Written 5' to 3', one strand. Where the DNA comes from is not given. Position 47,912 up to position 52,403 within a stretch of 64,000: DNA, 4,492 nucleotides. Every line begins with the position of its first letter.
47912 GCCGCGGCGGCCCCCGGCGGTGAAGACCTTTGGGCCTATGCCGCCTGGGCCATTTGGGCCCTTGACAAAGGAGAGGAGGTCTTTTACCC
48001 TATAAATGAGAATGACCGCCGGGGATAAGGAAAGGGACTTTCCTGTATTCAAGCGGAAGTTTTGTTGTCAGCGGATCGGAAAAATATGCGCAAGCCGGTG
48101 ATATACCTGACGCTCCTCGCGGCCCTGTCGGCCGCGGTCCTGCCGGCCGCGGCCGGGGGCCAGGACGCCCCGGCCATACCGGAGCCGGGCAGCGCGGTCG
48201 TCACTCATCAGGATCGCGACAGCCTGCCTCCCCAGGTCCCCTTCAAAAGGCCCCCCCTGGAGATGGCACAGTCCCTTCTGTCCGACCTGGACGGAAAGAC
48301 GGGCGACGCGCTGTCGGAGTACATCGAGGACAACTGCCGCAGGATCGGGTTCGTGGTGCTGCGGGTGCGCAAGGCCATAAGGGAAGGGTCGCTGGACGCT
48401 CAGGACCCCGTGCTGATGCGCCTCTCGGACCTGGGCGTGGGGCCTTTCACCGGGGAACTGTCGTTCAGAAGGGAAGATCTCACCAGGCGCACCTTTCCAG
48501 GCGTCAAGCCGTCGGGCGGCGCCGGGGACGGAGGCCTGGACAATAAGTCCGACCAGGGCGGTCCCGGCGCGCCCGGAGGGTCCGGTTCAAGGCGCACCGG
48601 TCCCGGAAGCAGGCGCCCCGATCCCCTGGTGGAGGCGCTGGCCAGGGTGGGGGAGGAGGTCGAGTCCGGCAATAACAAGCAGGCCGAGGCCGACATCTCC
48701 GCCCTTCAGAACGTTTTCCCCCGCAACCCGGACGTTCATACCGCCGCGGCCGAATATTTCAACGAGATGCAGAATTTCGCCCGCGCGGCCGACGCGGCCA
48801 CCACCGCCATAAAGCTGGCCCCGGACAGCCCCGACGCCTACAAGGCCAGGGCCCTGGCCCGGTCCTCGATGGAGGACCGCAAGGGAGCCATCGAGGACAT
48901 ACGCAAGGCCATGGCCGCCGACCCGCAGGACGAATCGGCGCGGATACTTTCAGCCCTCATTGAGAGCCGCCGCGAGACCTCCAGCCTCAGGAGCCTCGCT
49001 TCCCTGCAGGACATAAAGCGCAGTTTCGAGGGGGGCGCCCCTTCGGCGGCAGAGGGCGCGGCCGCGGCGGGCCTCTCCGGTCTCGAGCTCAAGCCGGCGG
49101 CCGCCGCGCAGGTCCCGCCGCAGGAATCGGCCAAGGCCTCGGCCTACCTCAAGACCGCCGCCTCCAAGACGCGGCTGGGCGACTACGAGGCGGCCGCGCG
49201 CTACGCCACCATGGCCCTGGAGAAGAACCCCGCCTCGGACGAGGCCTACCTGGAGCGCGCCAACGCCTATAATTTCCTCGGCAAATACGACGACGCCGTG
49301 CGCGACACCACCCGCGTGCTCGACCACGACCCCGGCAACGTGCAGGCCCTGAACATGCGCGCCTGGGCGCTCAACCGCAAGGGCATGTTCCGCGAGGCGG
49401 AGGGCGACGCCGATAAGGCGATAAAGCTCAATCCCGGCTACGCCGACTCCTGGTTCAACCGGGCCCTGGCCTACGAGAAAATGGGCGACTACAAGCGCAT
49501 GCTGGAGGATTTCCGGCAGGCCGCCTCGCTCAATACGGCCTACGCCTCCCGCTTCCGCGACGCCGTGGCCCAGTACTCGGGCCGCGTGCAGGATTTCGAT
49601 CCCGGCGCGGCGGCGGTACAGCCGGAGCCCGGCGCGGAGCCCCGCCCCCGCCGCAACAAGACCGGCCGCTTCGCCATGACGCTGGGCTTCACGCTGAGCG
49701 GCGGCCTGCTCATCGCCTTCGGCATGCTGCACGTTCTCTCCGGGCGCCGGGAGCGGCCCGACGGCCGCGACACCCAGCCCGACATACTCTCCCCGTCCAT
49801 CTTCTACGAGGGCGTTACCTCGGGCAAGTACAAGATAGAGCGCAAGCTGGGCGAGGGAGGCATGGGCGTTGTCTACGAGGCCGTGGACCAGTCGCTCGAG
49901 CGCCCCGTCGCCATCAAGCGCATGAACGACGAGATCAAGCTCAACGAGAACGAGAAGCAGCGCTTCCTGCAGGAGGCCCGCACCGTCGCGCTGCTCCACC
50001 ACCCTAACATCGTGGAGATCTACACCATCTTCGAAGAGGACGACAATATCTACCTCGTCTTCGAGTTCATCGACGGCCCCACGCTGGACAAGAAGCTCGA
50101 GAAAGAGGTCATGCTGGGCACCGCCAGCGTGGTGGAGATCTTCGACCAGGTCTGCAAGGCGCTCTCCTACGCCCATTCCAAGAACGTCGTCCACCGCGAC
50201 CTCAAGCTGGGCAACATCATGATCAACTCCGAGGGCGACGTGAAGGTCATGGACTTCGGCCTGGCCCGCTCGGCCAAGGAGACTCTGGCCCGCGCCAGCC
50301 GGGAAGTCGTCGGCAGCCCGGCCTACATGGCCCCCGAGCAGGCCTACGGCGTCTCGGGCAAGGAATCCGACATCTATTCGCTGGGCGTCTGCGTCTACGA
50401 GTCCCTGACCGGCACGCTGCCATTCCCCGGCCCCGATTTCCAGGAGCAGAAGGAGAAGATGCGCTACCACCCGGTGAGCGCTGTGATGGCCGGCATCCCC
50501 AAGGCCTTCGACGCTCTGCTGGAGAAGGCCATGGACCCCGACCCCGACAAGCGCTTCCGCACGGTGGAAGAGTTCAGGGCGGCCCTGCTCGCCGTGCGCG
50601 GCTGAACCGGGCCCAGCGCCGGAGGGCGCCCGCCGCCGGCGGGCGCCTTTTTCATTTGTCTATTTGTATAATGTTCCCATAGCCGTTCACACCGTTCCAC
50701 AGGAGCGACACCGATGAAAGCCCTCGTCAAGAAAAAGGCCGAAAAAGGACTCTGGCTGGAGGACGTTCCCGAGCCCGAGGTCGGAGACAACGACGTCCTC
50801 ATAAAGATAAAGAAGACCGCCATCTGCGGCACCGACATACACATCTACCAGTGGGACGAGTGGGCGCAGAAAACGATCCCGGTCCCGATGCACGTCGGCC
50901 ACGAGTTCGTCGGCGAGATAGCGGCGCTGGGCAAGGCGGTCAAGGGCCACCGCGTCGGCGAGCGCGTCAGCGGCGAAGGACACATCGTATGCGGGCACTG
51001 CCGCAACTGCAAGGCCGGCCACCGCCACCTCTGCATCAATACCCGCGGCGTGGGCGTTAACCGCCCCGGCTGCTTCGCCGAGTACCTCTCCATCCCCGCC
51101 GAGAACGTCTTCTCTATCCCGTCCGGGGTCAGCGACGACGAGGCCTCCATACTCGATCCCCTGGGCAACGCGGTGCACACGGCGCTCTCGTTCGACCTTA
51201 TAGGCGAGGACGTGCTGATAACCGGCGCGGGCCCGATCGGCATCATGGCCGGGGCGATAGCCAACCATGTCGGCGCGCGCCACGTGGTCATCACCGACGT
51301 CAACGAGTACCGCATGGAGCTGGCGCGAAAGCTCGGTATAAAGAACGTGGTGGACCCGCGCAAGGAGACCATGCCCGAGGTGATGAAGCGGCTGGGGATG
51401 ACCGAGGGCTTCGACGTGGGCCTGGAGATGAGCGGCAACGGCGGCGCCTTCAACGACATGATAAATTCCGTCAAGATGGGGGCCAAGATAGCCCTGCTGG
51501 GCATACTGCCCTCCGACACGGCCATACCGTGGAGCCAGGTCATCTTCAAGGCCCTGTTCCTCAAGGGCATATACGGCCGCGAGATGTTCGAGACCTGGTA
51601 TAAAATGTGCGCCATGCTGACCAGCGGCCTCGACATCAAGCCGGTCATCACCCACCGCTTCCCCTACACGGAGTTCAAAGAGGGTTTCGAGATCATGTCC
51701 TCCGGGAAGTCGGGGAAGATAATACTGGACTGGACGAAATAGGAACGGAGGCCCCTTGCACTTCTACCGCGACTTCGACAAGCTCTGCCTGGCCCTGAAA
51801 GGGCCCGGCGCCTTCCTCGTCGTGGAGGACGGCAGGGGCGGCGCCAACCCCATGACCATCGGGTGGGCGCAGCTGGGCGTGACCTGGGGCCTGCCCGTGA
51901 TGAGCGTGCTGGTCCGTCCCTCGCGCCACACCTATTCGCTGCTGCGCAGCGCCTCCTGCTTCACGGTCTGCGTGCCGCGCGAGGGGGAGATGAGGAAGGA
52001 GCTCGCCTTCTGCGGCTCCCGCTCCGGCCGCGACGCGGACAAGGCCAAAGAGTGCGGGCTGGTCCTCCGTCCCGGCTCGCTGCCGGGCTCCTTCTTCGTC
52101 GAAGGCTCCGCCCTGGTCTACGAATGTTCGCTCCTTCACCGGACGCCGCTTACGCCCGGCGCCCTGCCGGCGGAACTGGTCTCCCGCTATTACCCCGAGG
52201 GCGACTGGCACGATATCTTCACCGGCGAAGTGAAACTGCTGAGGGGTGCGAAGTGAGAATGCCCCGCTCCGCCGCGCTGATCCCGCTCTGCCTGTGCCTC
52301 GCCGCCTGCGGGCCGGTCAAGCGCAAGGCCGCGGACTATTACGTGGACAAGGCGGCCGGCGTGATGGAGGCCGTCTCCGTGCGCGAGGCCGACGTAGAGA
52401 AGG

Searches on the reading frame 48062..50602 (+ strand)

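Call 88: search_protein_families(library=pfam, proteins=[window:48062-50602:+], max_evalue=0.0001)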
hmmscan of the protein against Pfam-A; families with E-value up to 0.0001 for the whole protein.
window:48062-50602:+ (847 aa): 16 families
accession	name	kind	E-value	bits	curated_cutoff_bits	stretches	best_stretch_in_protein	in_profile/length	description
PF00069.31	Pkinase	-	7.7e-59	199.7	31.7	1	590-833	1-253/263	Protein kinase domain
PF07714.23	PK_Tyr_Ser-Thr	-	7.4e-44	150.4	23.1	1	591-832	2-249/258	Protein tyrosine and serine/threonine kinase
PF00515.34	TPR_1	-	1.9e-24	84.9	27.8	1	394-426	2-34/34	Tetratricopeptide repeat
PF13431.12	TPR_17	-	1.5e-20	72.1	24.4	1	451-479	3-31/34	Tetratricopeptide repeat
PF07719.23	TPR_2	-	3.6e-19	67.7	27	0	461-491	1-31/34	Tetratricopeptide repeat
PF13371.12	TPR_9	-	6.6e-16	58.5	35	1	237-300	9-72/73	Tetratricopeptide repeat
PF13428.12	TPR_14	-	8.3e-15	54.3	23.5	0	361-401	3-43/44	Tetratricopeptide repeat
PF13181.12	TPR_8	-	4.1e-14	51.9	25.7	1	461-491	1-31/34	Tetratricopeptide repeat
PF13432.12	TPR_16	-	1.1e-11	45.3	32.7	0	371-413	9-51/65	Tetratricopeptide repeat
PF14559.12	TPR_19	-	4.3e-10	40.2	25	0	373-434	5-66/68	Tetratricopeptide repeat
PF13414.12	TPR_11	-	1.7e-08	34.5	26.8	0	452-475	19-42/42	TPR repeat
PF13174.12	TPR_6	-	3.3e-07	30.9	26.3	0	462-487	1-26/33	Tetratricopeptide repeat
PF03109.22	ABC1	-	1.5e-06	28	22.9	1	633-746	118-225/244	ABC1 atypical kinase-like domain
PF14853.12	Fis1_TPR_C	-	2e-06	28.3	25.3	0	366-395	8-37/53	Fis1 C-terminal tetratricopeptide repeat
PF12330.14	Haspin_kinase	-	2.9e-06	27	25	1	660-738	180-256/364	Haspin like kinase domain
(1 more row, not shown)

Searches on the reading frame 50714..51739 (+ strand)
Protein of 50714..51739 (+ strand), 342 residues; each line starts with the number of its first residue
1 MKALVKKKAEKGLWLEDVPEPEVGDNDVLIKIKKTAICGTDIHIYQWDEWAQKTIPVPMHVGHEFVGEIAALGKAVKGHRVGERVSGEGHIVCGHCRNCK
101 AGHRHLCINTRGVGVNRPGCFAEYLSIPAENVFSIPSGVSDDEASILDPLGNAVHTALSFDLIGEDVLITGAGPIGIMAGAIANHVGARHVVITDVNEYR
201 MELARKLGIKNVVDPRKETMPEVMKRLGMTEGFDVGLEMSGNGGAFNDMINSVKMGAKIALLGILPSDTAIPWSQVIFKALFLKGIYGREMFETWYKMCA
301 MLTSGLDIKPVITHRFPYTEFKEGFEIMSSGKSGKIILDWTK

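Call 113: search_protein_families(library=pfam, proteins=[window:50714-51739:+], max_evalue=0.0001)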
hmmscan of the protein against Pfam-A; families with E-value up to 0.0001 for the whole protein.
window:50714-51739:+ (342 aa): 4 families
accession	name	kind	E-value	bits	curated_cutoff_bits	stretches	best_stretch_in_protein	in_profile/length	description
PF08240.17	ADH_N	-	6.9e-29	100.6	23.5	1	24-136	1-103/104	Alcohol dehydrogenase GroES-like domain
PF00107.32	ADH_zinc_N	-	6.8e-25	87.9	31.8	1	174-303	1-128/129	Zinc-binding dehydrogenase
PF16912.11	Glu_dehyd_C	-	5e-07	29.8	34.9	1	154-325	21-198/211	Glucose dehydrogenase C-terminus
PF13602.12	ADH_zinc_N_2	-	8.9e-05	23.9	27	0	207-338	1-134/134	Zinc-binding dehydrogenase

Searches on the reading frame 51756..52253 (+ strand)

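Call 113: search_protein_families(library=pfam, proteins=[window:51756-52253:+], max_evalue=0.0001)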
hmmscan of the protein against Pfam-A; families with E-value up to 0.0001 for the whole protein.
window:51756-52253:+ (166 aa): 1 family
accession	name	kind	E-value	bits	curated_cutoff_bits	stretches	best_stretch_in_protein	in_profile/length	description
PF01613.24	Flavin_Reduct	-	1.4e-12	48.4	27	1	21-160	10-129/153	Flavin reductase like domain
